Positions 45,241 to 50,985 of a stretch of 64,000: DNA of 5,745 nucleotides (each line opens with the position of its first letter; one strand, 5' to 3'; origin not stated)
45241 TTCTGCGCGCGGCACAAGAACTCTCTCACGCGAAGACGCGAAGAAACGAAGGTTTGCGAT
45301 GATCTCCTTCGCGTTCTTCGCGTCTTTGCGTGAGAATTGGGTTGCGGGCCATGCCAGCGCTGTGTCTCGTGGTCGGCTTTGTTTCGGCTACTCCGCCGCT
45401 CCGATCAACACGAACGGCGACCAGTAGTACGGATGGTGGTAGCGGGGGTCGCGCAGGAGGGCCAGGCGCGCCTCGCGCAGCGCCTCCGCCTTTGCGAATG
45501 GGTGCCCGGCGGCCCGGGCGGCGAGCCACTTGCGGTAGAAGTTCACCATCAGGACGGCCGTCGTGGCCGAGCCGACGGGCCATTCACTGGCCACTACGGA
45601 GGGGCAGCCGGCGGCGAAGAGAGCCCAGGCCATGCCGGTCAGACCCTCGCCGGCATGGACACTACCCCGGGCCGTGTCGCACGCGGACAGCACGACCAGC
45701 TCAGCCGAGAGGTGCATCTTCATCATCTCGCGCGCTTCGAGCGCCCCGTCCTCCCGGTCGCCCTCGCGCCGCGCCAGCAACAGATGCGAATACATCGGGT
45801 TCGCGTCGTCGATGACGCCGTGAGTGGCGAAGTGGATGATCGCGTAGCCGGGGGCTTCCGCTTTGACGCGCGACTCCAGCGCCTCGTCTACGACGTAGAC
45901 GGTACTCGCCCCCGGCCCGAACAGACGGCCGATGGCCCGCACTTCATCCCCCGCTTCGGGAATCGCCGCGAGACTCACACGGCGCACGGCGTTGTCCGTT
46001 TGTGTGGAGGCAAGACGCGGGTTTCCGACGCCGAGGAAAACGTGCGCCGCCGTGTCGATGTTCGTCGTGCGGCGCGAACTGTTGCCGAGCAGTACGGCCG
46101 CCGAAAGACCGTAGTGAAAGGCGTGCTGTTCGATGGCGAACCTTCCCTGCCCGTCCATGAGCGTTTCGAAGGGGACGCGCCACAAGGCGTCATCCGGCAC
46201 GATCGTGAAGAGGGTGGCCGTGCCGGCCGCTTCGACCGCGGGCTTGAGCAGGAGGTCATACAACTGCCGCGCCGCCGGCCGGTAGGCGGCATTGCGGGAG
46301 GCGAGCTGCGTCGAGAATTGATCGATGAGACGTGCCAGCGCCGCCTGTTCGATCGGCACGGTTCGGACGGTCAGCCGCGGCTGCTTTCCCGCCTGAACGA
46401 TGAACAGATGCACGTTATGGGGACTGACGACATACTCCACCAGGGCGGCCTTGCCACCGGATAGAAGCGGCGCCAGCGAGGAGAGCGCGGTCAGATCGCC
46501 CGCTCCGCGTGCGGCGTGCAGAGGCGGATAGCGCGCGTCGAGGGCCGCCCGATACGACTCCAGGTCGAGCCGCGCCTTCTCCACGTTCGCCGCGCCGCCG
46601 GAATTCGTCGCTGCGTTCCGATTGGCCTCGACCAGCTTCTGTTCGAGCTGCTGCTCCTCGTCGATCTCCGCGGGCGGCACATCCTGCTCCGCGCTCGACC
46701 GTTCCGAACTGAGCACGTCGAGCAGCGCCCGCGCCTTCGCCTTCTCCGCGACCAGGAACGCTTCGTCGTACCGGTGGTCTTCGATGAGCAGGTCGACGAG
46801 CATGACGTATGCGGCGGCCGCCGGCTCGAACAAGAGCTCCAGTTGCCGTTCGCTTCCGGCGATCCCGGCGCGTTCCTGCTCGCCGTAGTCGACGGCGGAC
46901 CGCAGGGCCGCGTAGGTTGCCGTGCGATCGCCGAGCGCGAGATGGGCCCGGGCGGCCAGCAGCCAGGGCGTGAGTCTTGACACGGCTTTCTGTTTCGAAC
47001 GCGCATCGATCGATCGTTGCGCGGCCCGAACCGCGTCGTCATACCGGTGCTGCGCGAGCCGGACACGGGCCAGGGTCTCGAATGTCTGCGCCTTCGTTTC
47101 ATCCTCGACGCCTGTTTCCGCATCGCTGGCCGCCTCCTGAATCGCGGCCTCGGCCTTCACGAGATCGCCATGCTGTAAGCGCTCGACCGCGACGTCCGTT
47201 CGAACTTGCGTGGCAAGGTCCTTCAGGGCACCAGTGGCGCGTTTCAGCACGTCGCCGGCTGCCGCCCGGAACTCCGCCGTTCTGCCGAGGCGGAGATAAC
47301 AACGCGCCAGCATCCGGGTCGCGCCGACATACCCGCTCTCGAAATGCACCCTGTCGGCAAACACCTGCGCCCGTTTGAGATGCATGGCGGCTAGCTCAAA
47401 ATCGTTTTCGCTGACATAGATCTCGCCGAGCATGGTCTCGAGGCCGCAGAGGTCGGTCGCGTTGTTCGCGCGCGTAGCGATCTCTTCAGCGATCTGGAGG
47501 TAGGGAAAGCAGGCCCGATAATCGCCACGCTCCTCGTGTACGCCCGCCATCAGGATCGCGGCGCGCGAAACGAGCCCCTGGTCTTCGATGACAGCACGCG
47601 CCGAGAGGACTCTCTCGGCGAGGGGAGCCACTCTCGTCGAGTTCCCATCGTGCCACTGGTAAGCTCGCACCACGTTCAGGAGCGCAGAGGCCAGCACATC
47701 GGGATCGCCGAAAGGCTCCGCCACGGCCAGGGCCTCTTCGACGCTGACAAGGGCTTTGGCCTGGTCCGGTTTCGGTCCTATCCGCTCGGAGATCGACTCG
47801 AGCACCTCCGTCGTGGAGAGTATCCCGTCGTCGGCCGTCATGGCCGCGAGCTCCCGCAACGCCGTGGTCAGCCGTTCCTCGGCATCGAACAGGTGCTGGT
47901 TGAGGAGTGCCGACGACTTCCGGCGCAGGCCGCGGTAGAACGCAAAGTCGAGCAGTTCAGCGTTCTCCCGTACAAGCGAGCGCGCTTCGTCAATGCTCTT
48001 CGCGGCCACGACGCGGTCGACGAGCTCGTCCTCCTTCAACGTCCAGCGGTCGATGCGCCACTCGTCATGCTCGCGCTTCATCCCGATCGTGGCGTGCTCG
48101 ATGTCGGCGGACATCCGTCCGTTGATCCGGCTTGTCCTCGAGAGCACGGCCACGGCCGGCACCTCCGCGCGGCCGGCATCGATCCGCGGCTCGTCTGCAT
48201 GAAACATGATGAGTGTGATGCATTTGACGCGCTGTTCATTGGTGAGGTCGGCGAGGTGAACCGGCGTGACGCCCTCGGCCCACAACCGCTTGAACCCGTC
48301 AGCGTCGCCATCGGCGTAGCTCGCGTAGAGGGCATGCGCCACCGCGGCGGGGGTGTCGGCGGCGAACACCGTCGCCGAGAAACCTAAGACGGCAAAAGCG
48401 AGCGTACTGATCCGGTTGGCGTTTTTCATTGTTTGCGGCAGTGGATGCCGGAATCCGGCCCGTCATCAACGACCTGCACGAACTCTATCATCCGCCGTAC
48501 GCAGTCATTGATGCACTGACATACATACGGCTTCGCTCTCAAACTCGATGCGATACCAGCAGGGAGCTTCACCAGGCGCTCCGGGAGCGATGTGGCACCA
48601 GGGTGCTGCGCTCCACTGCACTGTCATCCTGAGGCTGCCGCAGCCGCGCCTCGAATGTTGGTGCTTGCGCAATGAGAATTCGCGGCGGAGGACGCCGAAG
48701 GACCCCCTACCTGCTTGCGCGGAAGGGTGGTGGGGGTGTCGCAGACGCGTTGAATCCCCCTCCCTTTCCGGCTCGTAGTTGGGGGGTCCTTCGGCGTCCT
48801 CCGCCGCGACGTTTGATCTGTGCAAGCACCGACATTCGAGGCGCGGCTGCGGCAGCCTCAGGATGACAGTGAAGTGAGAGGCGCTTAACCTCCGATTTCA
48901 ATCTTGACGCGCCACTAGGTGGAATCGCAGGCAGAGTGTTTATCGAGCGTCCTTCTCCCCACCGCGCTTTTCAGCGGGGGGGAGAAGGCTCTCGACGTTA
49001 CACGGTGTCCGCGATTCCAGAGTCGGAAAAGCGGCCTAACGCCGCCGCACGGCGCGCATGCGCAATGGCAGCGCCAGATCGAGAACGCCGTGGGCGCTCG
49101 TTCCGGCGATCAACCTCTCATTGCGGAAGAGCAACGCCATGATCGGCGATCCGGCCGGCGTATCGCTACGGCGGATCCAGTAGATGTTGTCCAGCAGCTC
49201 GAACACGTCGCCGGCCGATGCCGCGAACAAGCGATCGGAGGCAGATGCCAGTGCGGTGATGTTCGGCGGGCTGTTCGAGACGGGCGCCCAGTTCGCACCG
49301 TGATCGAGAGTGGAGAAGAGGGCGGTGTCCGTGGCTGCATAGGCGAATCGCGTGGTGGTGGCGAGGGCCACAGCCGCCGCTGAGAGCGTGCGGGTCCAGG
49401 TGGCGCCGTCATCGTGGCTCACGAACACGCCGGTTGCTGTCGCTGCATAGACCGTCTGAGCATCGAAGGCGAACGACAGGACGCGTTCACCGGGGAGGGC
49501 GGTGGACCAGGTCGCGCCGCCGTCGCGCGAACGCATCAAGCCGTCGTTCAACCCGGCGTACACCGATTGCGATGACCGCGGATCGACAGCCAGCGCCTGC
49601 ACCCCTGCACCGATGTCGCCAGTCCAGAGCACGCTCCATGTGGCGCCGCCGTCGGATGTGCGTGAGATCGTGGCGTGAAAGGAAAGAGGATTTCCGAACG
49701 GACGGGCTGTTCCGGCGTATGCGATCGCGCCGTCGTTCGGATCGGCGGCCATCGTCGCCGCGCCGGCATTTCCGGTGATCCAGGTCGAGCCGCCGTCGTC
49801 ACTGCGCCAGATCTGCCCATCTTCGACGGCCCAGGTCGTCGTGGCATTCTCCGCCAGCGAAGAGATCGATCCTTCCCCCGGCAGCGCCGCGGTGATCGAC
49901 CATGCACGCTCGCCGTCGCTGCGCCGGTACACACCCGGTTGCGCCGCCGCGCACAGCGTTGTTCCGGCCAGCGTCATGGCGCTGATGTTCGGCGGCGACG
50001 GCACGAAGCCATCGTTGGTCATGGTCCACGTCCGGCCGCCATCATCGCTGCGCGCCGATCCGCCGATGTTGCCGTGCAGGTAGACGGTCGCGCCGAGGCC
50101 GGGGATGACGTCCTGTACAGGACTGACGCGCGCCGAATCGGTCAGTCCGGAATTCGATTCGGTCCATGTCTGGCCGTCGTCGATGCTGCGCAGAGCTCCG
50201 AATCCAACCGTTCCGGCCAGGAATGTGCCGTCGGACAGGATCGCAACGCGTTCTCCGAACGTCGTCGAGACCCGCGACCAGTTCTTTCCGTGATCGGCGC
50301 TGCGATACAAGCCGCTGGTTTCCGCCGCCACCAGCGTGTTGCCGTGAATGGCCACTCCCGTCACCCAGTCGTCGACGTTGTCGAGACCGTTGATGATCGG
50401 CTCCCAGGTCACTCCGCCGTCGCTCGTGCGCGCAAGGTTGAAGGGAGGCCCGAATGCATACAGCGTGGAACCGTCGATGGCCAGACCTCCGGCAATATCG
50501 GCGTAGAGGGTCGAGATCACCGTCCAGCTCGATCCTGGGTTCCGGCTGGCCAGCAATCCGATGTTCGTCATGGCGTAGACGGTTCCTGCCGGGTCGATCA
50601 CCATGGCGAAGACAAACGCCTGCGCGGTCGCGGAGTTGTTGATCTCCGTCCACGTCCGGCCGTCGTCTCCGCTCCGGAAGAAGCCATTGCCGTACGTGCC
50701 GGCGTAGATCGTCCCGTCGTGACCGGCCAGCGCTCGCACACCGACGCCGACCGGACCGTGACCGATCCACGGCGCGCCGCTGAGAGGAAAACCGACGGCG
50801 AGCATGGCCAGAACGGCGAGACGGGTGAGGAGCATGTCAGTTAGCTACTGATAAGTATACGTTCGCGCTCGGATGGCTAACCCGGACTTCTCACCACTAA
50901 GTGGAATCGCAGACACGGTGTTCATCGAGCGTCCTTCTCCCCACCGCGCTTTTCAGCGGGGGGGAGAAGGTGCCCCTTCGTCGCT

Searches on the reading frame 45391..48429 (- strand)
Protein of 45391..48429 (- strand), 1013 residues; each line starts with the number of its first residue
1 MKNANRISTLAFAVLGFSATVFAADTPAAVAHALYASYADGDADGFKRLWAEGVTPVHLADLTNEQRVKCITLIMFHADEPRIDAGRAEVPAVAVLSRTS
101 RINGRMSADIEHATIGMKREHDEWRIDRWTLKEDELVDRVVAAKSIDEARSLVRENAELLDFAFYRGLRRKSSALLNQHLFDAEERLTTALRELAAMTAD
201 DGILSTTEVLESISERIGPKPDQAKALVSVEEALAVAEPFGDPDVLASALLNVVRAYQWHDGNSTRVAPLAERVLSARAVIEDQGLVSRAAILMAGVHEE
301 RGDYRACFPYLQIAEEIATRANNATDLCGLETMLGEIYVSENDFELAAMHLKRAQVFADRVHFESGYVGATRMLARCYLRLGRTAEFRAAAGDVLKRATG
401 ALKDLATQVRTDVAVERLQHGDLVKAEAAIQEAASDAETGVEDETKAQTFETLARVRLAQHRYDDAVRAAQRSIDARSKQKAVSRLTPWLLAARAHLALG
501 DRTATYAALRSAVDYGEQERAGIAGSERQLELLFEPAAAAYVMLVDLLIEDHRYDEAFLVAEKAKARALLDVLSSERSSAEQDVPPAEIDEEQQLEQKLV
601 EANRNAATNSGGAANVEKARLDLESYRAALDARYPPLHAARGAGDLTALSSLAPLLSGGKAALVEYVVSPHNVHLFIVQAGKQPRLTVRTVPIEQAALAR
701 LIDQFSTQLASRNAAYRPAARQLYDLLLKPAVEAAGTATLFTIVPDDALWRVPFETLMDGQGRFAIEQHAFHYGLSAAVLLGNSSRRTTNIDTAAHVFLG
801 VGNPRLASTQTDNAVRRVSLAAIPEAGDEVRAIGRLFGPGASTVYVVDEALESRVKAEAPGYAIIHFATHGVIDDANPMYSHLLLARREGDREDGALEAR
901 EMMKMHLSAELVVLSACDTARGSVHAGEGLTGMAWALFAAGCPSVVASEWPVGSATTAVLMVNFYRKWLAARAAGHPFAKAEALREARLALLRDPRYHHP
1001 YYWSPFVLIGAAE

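Call 12: search_protein_families(library=pfam, proteins=[window:45391-48429:-], max_evalue=0.001)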
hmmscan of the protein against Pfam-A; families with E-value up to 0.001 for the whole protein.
window:45391-48429:- (1013 aa): 2 families
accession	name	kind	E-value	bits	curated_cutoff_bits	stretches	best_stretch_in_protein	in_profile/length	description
PF12770.12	CHAT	-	2.3e-70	237.8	24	1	718-1011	2-289/289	CHAT domain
PF13424.12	TPR_12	-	1.4e-07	32.1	30.1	1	289-354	4-71/77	Tetratricopeptide repeat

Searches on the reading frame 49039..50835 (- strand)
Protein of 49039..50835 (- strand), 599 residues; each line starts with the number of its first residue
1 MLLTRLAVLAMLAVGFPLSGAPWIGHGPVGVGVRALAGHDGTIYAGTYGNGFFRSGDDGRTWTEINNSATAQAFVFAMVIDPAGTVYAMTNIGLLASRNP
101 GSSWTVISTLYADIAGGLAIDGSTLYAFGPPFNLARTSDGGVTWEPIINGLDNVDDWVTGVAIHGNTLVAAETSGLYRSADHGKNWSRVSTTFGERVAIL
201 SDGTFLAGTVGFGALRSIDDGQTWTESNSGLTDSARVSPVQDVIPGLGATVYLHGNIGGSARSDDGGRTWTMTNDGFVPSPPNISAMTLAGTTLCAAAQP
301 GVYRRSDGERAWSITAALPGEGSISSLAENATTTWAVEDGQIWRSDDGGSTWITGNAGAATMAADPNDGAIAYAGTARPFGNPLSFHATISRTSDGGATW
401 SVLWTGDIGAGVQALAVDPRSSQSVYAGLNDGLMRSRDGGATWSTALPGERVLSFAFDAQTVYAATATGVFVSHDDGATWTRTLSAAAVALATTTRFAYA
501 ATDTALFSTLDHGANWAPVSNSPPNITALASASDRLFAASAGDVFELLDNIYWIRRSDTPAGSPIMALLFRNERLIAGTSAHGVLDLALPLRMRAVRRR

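Call 13: search_protein_families(library=pfam, proteins=[window:49039-50835:-], max_evalue=0.001)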
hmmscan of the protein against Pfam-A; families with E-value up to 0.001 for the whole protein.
window:49039-50835:- (599 aa): 5 families
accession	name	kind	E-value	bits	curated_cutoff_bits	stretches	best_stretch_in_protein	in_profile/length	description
PF15902.12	Sortilin-Vps10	-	9.9e-17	61.3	33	0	341-457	2-123/446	Sortilin, neurotensin receptor 3,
PF02012.26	BNR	-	9.8e-14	49.5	27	0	177-188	1-12/12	BNR/Asp-box repeat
PF14870.12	PSII_BNR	-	1.8e-11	44.3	27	1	386-496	36-153/303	Photosynthesis system II assembly factor YCF48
PF19755.4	DUF6242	-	1.5e-07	31.9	29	0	290-352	152-217/217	Domain of unknown function (DUF6242)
PF15899.11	BNR_6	-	0.00053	20.3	27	0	176-186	1-11/14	BNR-Asp box repeat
